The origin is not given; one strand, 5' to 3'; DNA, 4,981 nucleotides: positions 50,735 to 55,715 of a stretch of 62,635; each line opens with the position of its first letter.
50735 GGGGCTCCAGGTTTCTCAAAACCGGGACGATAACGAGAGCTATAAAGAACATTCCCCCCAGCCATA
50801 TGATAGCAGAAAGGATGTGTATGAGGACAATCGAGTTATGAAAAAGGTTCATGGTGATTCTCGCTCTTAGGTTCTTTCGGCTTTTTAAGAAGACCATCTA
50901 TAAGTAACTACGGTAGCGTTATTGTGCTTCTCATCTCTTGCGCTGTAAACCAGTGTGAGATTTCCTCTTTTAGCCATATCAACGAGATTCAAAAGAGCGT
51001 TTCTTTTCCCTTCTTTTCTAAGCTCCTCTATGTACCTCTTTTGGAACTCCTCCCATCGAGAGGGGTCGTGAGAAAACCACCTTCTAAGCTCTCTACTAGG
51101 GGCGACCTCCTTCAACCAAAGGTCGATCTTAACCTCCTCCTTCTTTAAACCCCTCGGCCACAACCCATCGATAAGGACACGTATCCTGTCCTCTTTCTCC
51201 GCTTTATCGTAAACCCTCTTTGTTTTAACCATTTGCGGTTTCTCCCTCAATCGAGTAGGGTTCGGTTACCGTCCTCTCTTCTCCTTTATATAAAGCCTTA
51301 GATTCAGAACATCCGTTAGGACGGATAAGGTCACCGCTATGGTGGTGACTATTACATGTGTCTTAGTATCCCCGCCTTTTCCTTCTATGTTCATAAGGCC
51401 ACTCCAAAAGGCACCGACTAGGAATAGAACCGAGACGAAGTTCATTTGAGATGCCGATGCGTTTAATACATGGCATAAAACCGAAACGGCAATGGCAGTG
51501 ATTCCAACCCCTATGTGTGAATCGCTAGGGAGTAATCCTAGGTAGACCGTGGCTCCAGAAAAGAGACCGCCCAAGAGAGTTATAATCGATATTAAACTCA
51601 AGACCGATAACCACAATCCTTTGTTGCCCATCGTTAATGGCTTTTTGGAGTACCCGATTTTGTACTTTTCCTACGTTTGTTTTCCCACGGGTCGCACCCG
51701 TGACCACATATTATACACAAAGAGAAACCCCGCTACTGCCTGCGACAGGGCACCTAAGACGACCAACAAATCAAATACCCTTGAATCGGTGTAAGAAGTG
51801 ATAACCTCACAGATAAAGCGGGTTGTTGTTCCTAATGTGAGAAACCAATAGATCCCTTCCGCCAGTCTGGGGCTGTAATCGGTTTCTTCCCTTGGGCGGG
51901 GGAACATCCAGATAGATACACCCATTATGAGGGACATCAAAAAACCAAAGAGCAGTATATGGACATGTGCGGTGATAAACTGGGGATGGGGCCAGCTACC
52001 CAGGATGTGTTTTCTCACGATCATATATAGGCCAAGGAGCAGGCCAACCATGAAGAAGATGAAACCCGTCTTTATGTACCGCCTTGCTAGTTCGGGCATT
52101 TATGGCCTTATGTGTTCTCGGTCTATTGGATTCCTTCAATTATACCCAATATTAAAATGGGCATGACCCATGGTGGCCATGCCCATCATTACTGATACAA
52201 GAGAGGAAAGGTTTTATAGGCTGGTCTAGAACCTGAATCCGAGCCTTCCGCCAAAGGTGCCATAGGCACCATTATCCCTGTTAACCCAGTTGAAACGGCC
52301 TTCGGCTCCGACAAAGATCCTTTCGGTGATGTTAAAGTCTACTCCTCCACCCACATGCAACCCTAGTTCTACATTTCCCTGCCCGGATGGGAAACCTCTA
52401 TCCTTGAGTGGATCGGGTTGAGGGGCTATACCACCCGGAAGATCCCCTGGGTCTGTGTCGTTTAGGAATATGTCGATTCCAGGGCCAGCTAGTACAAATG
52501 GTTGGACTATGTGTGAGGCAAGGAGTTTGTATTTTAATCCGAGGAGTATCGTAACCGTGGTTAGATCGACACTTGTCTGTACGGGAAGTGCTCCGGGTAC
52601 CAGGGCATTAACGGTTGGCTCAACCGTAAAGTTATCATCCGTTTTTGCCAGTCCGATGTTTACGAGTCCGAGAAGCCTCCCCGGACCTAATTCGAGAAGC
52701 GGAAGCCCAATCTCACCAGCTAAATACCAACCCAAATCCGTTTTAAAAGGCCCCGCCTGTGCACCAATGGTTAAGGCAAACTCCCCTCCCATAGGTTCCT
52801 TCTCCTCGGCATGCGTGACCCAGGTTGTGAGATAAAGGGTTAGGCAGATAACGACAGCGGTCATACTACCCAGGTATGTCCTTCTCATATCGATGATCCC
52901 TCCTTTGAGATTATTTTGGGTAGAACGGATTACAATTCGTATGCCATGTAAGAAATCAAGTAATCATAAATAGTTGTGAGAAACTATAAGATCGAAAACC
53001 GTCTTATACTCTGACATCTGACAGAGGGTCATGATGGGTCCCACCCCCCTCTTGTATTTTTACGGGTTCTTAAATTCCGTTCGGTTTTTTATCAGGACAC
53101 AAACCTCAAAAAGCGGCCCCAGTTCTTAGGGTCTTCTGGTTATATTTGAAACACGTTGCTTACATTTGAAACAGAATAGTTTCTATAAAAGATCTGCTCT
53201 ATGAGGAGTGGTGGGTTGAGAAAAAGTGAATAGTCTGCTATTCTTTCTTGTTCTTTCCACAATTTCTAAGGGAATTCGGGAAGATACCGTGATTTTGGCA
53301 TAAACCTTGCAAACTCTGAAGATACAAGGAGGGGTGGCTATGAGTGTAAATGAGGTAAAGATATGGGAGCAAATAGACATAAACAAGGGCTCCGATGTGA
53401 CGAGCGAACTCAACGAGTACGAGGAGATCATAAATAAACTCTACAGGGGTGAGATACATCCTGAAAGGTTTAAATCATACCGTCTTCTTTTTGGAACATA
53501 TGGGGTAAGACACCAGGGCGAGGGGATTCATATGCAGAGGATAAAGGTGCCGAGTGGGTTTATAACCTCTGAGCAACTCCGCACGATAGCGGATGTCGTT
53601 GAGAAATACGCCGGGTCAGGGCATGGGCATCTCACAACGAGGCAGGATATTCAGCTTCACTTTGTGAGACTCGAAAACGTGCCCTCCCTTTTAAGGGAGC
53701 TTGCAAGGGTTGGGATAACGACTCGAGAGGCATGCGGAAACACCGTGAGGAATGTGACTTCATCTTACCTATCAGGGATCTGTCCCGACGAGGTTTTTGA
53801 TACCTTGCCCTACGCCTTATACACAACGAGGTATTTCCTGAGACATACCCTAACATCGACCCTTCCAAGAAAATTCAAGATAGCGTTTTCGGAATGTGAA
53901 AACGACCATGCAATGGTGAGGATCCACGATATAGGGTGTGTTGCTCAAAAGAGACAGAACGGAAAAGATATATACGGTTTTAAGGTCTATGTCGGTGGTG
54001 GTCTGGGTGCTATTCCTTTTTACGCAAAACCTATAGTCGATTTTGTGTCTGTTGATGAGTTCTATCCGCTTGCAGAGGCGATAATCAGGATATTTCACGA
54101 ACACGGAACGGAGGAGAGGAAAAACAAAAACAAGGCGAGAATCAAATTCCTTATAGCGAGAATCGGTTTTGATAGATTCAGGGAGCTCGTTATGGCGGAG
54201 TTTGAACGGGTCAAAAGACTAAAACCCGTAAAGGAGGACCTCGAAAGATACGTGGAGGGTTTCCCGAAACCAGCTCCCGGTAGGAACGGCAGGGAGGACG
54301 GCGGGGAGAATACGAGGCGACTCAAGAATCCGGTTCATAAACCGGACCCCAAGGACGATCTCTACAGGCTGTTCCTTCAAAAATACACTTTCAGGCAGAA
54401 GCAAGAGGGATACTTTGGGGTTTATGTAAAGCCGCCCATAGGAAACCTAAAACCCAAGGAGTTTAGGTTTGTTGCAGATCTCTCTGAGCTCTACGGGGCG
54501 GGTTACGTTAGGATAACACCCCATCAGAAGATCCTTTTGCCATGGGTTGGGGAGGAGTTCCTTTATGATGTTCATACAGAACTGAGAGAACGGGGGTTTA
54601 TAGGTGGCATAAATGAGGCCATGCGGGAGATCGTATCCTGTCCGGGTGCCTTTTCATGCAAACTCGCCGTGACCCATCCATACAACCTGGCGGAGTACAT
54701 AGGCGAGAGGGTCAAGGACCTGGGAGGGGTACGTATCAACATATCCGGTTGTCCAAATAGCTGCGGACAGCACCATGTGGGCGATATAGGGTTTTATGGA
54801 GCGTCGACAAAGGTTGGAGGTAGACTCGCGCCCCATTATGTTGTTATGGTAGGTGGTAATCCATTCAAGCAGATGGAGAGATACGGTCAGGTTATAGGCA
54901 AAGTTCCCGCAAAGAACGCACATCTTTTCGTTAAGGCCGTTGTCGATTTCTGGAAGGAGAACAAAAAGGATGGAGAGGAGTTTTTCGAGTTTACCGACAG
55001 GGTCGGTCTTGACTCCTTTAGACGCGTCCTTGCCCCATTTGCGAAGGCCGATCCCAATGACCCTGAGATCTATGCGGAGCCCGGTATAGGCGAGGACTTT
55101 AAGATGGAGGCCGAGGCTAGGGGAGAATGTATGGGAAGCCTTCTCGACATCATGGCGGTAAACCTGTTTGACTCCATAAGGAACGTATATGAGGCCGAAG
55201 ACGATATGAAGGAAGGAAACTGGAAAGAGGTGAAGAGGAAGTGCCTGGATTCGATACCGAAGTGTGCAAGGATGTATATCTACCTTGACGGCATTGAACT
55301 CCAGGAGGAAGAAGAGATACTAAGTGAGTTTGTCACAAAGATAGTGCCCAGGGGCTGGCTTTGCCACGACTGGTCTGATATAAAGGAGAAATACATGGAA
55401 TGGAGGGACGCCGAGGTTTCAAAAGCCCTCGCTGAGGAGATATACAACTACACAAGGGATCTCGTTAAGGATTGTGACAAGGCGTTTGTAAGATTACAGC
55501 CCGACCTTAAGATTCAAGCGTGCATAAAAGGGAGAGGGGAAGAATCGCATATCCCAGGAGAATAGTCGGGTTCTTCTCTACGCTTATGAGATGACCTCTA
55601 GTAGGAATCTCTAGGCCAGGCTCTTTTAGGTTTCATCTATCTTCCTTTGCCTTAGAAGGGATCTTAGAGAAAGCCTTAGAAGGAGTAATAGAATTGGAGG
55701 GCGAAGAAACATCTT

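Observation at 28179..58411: Undescribed enhancer motif TGTMAGA-WWW-TCTKACA plus a third heptamer, repeated seven times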

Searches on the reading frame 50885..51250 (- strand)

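Call 7: search_protein_families(library=pfam, proteins=[window:50885-51250:-])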
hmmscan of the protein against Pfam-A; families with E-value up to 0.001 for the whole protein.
window:50885-51250:- (121 aa): 3 families
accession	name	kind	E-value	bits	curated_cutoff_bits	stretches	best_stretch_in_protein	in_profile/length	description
PF22752.1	DUF488-N3i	-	1.1e-37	129.9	27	1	7-115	1-107/131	Inactive DUF488-N3 subclade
PF04343.18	DUF488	-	1.9e-32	112.9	22.2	1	10-116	2-118/121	Domain of unknown function DUF488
PF22751.1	DUF488-N3a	-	7e-25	88.1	27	1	8-115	1-110/118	Active DUF488-N3 subclade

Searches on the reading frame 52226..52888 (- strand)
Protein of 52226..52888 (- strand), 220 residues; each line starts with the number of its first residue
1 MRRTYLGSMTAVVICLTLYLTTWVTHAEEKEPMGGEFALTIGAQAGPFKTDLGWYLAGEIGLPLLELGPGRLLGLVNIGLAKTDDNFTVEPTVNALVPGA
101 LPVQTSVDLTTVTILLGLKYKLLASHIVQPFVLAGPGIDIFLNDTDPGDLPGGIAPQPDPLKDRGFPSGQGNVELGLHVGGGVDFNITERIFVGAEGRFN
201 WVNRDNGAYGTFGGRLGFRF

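Call 7: search_protein_families(library=pfam, proteins=[window:52226-52888:-])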
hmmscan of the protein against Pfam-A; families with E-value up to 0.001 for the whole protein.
window:52226-52888:- (220 aa): 1 family
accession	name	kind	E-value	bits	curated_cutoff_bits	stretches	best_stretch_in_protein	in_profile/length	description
PF13505.12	OMP_b-brl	-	4.6e-08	33.9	28.7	1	82-220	53-175/175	Outer membrane protein beta-barrel domain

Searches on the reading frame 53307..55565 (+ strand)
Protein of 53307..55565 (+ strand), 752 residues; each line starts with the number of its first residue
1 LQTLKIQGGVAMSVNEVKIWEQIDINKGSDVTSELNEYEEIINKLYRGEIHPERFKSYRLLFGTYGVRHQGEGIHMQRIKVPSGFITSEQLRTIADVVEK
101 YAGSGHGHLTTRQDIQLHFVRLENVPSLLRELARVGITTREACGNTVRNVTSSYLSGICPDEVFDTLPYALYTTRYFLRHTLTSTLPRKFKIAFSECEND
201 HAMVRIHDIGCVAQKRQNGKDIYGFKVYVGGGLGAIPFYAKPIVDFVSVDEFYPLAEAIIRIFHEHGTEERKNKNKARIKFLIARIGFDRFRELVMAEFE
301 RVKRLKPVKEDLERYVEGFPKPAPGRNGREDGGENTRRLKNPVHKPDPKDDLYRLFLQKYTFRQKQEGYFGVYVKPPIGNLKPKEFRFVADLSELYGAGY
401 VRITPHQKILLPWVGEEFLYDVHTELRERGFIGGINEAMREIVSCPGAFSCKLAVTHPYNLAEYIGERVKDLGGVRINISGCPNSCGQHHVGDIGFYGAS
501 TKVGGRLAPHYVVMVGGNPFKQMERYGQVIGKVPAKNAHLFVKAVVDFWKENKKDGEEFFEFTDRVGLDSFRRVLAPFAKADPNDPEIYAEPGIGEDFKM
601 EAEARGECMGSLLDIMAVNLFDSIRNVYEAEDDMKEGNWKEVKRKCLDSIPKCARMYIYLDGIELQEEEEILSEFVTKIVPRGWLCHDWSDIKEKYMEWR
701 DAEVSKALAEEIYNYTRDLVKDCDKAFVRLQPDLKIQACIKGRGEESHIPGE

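Call 7: search_protein_families(library=pfam, proteins=[window:53307-55565:+])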
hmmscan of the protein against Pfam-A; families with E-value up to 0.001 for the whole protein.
window:53307-55565:+ (752 aa): 2 families
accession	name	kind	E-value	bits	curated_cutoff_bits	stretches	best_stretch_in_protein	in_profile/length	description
PF01077.27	NIR_SIR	-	1.8e-56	190.4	27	2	143-301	1-156/158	Nitrite and sulphite reductase 4Fe-4S domain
PF03460.22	NIR_SIR_ferr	-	7.4e-38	128.6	24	2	69-134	4-68/69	Nitrite/Sulfite reductase ferredoxin-like half domain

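Call 53: search_protein_families(library=ncbifam, proteins=[window:53307-55565:+], max_evalue=0.00001)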
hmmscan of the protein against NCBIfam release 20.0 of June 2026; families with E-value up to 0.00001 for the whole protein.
window:53307-55565:+ (752 aa): 11 families
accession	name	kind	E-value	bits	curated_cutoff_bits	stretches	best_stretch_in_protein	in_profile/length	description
NF007126.0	PRK09567.1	equivalog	4.9e-78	262.7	523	2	73-301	115-342/595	NirA family protein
NF007125.0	PRK09566.1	equivalog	3.5e-74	250.1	594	2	52-301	43-292/513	ferredoxin--nitrite reductase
NF010029.0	PRK13504.1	equivalog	1.8e-45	155.3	457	3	185-309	214-342/575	NADPH-dependent assimilatory sulfite reductase hemoprotein subunit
TIGR02435.1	CobG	equivalog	2.8e-42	145.1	234.8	1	75-500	18-385/388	precorrin-3B synthase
TIGR02042.1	sir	equivalog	1.2e-35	122.7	731.5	2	183-310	220-348/581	sulfite reductase, ferredoxin dependent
TIGR02041.1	CysI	equivalog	7.9e-30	103.8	756.55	3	185-297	193-307/541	assimilatory sulfite reductase (NADPH) hemoprotein subunit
TIGR02374.1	nitri_red_nirB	equivalog_domain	6.4e-27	94.3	578.35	2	70-298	555-764/794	nitrite reductase large subunit NirB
TIGR02912.1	sulfite_red_C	equivalog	1.7e-23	83.1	324.1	2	72-213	18-160/314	sulfite reductase subunit C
TIGR02066.1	dsrB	equivalog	3.8e-23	82.1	341.5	1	386-500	46-169/341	dissimilatory-type sulfite reductase subunit beta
TIGR02064.1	dsrA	equivalog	3.5e-18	65.6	392.85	2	71-203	78-210/402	dissimilatory-type sulfite reductase subunit alpha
NF011565.0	PRK14989.1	subfamily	7e-12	44.2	883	0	80-240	570-717/847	nitrite reductase large subunit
